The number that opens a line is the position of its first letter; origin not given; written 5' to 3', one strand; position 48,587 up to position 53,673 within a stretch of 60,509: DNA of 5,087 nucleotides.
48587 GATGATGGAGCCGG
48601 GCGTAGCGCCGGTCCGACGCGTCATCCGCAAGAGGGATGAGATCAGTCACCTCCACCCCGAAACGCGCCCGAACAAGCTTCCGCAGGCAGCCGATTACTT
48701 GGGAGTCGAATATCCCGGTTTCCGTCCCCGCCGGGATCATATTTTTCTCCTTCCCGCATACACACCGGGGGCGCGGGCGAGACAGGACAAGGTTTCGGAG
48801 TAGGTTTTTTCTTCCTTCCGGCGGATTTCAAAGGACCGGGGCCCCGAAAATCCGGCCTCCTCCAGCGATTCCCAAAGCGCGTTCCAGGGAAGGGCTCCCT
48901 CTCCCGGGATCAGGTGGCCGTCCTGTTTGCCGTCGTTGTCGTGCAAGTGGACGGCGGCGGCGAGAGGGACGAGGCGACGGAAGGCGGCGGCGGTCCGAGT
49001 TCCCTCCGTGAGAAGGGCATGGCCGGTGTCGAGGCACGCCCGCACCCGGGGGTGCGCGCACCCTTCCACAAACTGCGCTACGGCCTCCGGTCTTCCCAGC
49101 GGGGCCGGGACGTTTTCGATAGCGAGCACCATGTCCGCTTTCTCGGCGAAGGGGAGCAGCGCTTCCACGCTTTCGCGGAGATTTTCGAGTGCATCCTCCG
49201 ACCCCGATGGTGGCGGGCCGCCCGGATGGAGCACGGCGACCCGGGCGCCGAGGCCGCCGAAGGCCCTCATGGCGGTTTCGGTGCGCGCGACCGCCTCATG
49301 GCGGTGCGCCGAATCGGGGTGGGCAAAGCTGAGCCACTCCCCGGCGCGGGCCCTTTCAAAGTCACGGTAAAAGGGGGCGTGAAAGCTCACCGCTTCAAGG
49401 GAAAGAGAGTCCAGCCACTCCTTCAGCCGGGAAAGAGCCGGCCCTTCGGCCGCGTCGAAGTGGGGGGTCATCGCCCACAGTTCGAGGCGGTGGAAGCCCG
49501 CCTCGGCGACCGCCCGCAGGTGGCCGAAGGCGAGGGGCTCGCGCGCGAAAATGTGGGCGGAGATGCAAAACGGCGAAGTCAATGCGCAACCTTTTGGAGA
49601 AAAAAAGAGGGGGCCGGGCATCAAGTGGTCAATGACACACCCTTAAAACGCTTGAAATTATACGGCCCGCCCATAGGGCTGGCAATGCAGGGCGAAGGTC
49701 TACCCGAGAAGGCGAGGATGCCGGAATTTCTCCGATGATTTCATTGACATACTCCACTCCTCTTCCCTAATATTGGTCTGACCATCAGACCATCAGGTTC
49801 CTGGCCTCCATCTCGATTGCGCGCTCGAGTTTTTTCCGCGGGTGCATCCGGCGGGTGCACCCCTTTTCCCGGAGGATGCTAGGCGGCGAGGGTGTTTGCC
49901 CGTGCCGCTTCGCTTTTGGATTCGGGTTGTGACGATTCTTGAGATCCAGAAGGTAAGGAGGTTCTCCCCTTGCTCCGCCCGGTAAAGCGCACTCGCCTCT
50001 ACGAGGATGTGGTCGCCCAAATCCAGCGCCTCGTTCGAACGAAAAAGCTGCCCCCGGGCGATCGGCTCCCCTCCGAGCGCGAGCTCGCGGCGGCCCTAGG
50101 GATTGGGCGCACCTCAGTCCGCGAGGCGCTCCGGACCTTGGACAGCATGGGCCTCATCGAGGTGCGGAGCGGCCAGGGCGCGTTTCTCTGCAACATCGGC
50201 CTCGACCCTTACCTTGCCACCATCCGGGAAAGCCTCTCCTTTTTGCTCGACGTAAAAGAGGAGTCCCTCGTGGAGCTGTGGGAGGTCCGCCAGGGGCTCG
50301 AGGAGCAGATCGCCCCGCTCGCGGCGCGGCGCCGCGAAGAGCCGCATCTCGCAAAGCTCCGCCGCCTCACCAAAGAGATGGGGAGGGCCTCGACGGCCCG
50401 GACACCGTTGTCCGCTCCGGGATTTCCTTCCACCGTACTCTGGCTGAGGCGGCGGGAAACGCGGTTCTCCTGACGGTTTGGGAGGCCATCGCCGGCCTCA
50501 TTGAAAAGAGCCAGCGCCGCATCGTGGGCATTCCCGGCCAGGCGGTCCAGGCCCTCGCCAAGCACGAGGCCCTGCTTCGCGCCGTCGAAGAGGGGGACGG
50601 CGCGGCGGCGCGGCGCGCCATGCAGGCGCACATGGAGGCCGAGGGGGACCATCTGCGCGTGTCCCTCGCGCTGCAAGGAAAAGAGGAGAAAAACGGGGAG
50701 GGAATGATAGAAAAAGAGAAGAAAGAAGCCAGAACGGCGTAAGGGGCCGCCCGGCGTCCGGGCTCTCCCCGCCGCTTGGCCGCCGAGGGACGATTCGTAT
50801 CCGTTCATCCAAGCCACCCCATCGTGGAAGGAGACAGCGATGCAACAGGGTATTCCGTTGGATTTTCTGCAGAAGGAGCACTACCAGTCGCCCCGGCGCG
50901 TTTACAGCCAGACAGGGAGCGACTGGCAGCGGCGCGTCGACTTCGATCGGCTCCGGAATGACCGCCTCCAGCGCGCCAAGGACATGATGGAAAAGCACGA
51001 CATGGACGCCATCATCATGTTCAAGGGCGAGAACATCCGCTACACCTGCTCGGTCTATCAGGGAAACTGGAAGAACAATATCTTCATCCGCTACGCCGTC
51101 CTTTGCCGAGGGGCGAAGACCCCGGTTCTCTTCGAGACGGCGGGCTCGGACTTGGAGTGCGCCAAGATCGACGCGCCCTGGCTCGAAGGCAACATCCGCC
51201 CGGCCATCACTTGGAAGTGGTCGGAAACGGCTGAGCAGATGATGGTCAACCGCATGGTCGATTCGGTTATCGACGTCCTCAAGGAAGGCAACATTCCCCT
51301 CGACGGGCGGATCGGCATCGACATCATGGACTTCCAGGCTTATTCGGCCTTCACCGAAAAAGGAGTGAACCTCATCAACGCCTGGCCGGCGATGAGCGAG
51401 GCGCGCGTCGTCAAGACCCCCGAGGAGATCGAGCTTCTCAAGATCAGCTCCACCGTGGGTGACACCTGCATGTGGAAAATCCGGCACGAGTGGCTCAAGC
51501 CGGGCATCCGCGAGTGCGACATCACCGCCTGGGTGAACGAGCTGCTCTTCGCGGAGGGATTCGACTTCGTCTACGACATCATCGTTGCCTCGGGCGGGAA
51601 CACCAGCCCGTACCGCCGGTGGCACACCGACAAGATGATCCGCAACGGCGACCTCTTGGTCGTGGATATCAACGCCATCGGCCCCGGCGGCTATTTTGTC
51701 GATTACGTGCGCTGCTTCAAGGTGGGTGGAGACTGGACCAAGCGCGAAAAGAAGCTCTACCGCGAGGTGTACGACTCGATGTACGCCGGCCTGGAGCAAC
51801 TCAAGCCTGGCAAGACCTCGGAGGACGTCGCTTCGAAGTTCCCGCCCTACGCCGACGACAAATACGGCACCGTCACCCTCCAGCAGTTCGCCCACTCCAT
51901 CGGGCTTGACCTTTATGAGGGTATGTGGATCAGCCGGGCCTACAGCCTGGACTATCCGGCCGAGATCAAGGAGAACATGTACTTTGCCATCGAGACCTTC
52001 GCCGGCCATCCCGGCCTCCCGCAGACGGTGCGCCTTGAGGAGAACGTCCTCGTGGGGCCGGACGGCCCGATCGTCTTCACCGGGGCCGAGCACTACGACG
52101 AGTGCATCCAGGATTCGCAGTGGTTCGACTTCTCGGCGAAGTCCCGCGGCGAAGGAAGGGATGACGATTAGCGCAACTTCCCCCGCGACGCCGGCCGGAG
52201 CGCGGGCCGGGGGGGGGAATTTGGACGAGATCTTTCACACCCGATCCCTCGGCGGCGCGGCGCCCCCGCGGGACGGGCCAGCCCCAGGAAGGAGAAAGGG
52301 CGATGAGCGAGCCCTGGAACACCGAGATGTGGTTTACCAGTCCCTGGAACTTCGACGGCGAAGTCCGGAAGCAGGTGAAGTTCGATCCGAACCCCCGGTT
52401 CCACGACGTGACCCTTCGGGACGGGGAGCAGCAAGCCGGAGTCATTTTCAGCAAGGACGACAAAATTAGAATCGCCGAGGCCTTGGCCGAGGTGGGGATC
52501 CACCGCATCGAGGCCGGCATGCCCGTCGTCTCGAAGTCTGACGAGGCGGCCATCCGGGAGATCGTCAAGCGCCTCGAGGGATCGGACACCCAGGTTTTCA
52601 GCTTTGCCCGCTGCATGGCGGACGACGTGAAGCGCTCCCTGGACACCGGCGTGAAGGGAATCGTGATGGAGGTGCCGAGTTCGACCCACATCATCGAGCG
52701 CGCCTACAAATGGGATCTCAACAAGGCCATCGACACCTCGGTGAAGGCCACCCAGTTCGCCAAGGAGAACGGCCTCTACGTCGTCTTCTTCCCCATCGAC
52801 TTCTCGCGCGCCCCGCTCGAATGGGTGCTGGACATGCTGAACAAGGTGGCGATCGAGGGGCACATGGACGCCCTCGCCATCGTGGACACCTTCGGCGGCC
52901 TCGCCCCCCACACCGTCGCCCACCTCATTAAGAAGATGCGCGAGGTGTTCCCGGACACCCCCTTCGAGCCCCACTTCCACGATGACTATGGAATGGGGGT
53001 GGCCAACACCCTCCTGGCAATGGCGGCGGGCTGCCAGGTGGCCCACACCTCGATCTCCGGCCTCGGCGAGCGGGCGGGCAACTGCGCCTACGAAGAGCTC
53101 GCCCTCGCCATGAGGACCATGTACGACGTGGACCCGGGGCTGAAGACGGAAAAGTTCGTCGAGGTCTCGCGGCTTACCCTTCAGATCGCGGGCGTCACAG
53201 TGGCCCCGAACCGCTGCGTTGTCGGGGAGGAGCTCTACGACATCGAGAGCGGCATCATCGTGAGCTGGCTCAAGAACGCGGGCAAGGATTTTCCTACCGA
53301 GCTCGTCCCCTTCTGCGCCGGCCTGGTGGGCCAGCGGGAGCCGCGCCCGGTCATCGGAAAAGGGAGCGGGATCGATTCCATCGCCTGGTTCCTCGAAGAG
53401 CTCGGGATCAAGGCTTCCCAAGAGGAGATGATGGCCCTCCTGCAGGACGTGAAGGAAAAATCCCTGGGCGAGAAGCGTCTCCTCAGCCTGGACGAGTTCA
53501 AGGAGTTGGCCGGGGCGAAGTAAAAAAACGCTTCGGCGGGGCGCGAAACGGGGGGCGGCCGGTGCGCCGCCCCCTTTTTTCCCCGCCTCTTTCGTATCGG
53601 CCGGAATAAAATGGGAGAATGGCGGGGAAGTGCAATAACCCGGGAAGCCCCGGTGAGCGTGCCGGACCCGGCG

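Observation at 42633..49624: Seven-gene operon combining MshA-like GT4, MshB-like PIG-L deacetylase, two GNAT-fold acyltransferases, a sugar kinase, a TIM-barrel isomerase and NagZ: a mycothiol-like glycoside pathway without a Cys ligase?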

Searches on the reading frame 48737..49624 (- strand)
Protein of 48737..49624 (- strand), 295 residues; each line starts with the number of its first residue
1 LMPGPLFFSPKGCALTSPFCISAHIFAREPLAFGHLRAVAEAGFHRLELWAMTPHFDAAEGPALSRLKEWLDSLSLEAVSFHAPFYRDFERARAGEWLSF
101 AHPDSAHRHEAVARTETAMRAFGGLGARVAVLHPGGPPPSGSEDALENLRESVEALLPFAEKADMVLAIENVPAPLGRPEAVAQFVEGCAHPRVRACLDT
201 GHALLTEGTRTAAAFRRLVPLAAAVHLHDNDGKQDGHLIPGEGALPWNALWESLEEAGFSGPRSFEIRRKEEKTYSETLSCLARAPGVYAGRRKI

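Call 4: search_protein_families(library=pfam, proteins=[window:48737-49624:-], max_evalue=0.01)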
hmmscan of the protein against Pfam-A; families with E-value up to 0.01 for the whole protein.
window:48737-49624:- (295 aa): 1 family
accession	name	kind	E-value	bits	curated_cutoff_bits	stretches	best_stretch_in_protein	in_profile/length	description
PF01261.30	AP_endonuc_2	-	4.8e-40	138.2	31.1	1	36-283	1-247/249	Xylose isomerase-like TIM barrel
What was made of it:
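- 48737..49582 (-): Gene 1: AP_endonuc_2 TIM barrel (281 aa; an alternative TTG start at 49624). Probably a metal-dependent phosphoesterase, not an IolE/IolI-like isomerase. Pfam PF01261 at 4.8e-40 (call 4).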

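Call 5: search_protein_families(library=ncbifam, proteins=[window:48737-49624:-], max_evalue=0.01)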
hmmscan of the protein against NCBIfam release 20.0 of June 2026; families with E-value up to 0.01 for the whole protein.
window:48737-49624:- (295 aa): 7 families
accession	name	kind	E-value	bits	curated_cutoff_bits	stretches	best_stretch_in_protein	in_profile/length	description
NF041277.1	coba_remo_CbiR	equivalog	7.6e-16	58.4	105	1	99-271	71-238/249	cobamide remodeling phosphodiesterase CbiR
NF007360.0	PRK09856.1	equivalog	2.8e-07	30.3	305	1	38-266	21-247/276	fructoselysine 3-epimerase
NF041099.2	keto_glucon_epim_IolO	equivalog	0.0001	21.7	300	1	95-270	75-249/269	5-keto-L-gluconate epimerase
TIGR00587.1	nfo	subfamily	0.00013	21.3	129.65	1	100-204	76-183/279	deoxyribonuclease IV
TIGR03234.1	OH-pyruv-isom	equivalog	0.00018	20.9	353.45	1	35-270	19-243/254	hydroxypyruvate isomerase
NF051856.1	PsicseEpim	equivalog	0.0011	18.9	300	1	153-261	133-239/287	D-psicose 3-epimerase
NF002196.0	PRK01060.1-1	equivalog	0.0061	15.9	333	1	124-203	101-183/297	deoxyribonuclease IV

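Call 42: search_solved_structures(query=window:48737-49582:-, max_evalue=0.01, show_alignments=2)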
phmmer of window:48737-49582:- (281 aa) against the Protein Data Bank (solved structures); distinct sequences matched with E-value up to 0.01: 15.
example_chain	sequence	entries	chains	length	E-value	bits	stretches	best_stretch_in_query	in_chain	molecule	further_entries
3wqo_A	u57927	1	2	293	6.7e-11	45.4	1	5-257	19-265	Uncharacterized protein MJ1311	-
7x7w_A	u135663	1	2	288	1.1e-06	31.6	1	163-248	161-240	D-PSICOSE 3-EPIMERASE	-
3ayt_A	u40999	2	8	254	1.4e-05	28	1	86-235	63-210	Putative uncharacterized protein TTHB071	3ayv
4pgl_A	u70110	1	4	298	0.00035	23.3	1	132-249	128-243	D-tagatose 3-epimerase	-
4q7i_A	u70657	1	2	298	0.00046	23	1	133-249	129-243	D-tagatose 3-epimerase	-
2ou4_A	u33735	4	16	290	0.00059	22.6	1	131-252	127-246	D-tagatose 3-epimerase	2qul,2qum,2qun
4xsl_A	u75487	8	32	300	0.00063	22.5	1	131-252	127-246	D-tagatose 3-epimerase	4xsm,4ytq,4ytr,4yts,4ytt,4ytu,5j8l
8xix_A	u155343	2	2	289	0.0017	21.1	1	131-247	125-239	D-tagatose 3-epimerase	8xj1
8xiv_A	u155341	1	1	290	0.0018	21.1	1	131-247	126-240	D-tagatose 3-epimerase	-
4pfh_A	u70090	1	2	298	0.0028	20.4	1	133-248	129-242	D-tagatose 3-epimerase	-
3qc0_A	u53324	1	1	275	0.0028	20.4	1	86-253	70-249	sugar isomerase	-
3vnk_A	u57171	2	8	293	0.0029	20.3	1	167-248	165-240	Xylose isomerase domain protein TIM barrel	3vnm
3vni_A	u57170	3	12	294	0.0029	20.3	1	167-248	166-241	Xylose isomerase domain protein TIM barrel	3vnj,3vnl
3ju2_A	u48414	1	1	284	0.003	20.3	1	86-253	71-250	uncharacterized protein SMc04130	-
7e9w_A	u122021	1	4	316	0.0034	20.1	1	167-248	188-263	D-psicose 3-epimerase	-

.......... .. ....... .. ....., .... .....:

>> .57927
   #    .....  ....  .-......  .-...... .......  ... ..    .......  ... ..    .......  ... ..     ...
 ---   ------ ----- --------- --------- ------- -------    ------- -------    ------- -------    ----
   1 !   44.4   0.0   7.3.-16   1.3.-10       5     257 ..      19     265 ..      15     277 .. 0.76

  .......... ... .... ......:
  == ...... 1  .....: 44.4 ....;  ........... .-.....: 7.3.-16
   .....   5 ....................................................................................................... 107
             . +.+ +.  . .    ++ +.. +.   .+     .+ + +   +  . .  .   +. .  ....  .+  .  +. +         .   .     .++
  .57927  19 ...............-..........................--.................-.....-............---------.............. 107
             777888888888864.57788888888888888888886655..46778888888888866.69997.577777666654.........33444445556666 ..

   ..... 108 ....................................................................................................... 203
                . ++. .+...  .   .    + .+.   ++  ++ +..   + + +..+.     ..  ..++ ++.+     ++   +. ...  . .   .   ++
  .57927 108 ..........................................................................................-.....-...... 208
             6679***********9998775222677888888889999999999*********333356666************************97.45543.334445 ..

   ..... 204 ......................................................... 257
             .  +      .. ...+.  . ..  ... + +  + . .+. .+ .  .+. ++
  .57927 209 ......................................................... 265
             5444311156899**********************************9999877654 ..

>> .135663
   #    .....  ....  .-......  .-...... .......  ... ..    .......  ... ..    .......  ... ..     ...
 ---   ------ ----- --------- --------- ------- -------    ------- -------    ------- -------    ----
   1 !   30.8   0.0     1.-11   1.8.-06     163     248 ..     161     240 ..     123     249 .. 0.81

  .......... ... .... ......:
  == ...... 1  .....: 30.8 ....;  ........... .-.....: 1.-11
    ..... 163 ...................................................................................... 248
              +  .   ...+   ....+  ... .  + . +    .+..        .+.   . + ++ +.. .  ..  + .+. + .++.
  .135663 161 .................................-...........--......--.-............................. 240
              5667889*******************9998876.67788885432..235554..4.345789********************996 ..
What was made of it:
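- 48737..49582 (-): The best PDB hit is MJ1311, 3wqo (call 42).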

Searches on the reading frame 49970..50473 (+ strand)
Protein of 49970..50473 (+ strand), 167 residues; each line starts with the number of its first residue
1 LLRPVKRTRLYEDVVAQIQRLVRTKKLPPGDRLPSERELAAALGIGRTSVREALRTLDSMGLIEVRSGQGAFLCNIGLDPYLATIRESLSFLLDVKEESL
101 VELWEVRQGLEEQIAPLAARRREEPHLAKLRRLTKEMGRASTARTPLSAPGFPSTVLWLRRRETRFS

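Call 8: search_protein_families(library=pfam, proteins=[window:49970-50473:+], max_evalue=0.001)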
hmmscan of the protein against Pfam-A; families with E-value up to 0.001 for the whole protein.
window:49970-50473:+ (167 aa): 7 families
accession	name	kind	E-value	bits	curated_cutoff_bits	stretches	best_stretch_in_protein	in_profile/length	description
PF00392.27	GntR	-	2.9e-21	75.3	27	1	10-72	1-63/64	Bacterial regulatory proteins, gntR family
PF07729.17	FCD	-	1.4e-05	26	24.3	1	102-144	1-43/125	FCD domain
PF13545.12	HTH_Crp_2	-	0.00016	22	27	1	35-68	24-56/70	Crp-like helix-turn-helix domain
PF14502.12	HTH_41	-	0.00042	20.1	25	1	30-65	3-38/48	Helix-turn-helix domain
PF01978.25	TrmB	-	0.00052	20.2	25.6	1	37-69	26-58/68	Sugar-specific transcriptional regulator TrmB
PF08222.17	HTH_CodY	-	0.00066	19.7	27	0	39-67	10-38/61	CodY helix-turn-helix domain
PF09339.16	HTH_IclR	-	0.00093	19.4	22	0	37-64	22-49/52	IclR helix-turn-helix domain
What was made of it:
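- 49970..50727 (+): Divergently transcribed GntR/FCD regulator gene. In this window it is split by a frameshift near 50380. GntR plus FCD domains (call 8).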

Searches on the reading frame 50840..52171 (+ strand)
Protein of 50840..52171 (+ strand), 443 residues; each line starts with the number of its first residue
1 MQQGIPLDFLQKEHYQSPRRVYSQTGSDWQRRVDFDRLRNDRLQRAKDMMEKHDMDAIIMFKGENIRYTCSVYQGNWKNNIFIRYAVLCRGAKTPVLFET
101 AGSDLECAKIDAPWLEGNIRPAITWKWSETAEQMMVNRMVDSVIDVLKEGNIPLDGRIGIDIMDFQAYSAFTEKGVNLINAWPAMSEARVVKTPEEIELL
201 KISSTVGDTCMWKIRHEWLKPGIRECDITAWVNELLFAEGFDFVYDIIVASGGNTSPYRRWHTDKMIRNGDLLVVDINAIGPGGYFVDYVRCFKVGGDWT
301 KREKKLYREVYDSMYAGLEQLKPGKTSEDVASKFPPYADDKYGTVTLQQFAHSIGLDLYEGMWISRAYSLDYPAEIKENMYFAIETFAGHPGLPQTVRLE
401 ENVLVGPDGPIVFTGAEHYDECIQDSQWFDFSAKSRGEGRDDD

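Call 8: search_protein_families(library=pfam, proteins=[window:50840-52171:+], max_evalue=0.001)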
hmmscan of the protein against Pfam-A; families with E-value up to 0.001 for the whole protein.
window:50840-52171:+ (443 aa): 2 families
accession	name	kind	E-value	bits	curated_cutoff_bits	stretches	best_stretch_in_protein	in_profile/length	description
PF00557.29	Peptidase_M24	-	2.9e-29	102.8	23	1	199-405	2-206/208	Metallopeptidase family M24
PF01321.24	Creatinase_N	-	0.00023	22.1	22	1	42-190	1-127/128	Creatinase/Prolidase N-terminal domain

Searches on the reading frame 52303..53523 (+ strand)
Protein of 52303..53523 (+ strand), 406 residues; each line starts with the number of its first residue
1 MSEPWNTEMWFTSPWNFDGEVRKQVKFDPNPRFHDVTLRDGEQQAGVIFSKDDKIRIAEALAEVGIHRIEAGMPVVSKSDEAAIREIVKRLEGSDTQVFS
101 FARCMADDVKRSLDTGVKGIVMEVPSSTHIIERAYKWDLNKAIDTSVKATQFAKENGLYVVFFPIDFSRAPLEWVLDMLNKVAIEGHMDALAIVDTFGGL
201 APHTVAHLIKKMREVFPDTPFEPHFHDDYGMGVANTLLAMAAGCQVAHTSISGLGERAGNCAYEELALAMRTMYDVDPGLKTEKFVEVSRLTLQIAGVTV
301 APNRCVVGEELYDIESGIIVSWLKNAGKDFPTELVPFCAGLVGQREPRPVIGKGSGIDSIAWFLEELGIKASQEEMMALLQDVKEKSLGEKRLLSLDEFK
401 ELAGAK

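Call 8: search_protein_families(library=pfam, proteins=[window:52303-53523:+], max_evalue=0.001)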
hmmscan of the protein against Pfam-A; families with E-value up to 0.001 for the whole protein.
window:52303-53523:+ (406 aa): 1 family
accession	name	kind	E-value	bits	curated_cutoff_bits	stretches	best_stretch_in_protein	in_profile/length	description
PF00682.25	HMGL-like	-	6.5e-65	219.5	29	1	31-291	2-259/260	HMGL-like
